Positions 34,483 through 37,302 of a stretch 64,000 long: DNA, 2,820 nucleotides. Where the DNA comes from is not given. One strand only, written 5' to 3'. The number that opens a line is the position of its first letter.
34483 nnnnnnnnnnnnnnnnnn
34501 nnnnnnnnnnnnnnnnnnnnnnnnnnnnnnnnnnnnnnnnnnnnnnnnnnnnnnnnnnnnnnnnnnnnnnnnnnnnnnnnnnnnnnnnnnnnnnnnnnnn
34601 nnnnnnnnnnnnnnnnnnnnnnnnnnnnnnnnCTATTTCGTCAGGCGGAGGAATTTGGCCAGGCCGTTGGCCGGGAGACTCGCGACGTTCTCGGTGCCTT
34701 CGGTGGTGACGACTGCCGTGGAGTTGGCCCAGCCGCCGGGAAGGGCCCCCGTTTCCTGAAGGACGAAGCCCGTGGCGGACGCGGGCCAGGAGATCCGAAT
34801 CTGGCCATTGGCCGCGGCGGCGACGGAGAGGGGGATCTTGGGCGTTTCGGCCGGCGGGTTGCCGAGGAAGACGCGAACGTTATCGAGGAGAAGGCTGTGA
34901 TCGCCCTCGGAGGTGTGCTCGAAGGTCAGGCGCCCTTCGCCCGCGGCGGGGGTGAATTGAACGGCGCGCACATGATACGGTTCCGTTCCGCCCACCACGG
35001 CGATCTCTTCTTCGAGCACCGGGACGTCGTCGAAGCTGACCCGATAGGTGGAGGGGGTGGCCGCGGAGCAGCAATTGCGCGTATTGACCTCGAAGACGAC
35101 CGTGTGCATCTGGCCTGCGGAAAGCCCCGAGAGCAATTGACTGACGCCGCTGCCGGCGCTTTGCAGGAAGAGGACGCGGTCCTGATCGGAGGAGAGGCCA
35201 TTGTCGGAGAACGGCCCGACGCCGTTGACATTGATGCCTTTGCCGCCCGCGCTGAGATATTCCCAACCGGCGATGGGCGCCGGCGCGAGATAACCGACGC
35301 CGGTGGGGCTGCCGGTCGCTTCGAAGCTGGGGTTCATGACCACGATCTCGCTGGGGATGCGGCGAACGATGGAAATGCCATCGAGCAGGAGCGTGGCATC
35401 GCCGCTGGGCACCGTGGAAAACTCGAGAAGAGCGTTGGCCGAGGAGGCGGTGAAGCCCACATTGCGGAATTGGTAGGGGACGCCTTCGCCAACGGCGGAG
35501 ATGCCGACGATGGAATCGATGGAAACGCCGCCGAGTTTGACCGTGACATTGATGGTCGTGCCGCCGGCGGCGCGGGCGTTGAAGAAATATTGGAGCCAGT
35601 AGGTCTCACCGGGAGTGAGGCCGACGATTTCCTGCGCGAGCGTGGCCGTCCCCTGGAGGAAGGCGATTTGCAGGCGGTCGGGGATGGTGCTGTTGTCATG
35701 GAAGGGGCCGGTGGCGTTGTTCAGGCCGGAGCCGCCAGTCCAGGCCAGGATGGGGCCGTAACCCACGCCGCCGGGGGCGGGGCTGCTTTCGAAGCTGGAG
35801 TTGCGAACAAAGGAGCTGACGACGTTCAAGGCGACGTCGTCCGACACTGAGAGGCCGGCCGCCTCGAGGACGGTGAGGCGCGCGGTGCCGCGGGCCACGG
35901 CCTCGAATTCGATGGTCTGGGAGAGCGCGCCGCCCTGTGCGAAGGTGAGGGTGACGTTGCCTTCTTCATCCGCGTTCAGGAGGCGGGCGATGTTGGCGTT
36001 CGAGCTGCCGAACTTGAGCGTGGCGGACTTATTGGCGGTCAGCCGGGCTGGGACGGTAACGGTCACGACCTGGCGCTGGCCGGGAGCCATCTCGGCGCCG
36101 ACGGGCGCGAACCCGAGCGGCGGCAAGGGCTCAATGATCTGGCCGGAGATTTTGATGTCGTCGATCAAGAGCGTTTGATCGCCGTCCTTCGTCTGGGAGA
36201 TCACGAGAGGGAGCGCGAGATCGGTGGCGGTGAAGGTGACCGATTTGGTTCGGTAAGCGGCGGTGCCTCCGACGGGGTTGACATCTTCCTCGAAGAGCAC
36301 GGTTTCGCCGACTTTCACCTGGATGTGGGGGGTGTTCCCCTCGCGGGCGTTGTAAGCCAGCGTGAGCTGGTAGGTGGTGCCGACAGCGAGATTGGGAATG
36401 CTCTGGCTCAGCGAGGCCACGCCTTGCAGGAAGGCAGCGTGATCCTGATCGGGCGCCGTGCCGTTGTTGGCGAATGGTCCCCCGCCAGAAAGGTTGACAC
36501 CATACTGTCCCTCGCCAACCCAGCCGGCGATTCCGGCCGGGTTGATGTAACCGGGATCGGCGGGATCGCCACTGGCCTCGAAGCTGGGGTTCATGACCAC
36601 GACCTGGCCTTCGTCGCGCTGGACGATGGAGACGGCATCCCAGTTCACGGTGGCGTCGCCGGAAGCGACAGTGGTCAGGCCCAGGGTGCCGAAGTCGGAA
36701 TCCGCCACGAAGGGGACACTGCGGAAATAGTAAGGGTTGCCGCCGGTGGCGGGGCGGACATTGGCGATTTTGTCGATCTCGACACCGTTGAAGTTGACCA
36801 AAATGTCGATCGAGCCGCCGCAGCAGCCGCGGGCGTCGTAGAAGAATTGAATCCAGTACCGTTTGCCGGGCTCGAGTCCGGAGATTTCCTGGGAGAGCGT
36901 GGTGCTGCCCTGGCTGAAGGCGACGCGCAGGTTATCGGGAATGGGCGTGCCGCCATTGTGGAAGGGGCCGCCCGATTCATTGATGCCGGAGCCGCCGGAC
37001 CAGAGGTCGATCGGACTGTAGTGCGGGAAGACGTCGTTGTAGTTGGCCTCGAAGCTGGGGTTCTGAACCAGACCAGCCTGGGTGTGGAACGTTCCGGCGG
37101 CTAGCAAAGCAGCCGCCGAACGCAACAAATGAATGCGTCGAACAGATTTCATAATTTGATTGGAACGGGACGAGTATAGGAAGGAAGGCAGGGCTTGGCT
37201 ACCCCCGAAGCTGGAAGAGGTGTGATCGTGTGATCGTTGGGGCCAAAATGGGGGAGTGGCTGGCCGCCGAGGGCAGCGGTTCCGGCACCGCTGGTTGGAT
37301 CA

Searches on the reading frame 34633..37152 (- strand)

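Call 10: search_protein_families(library=pfam, proteins=[window:34633-37152:-])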
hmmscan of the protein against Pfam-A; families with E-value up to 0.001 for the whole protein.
window:34633-37152:- (839 aa): 1 family
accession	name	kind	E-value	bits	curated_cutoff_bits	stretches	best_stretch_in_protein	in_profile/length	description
PF21466.3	GH101_dom-5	-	2.2e-08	34.4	27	0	76-112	36-72/145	Endo-alpha-N-acetylgalactosaminidase, domain 5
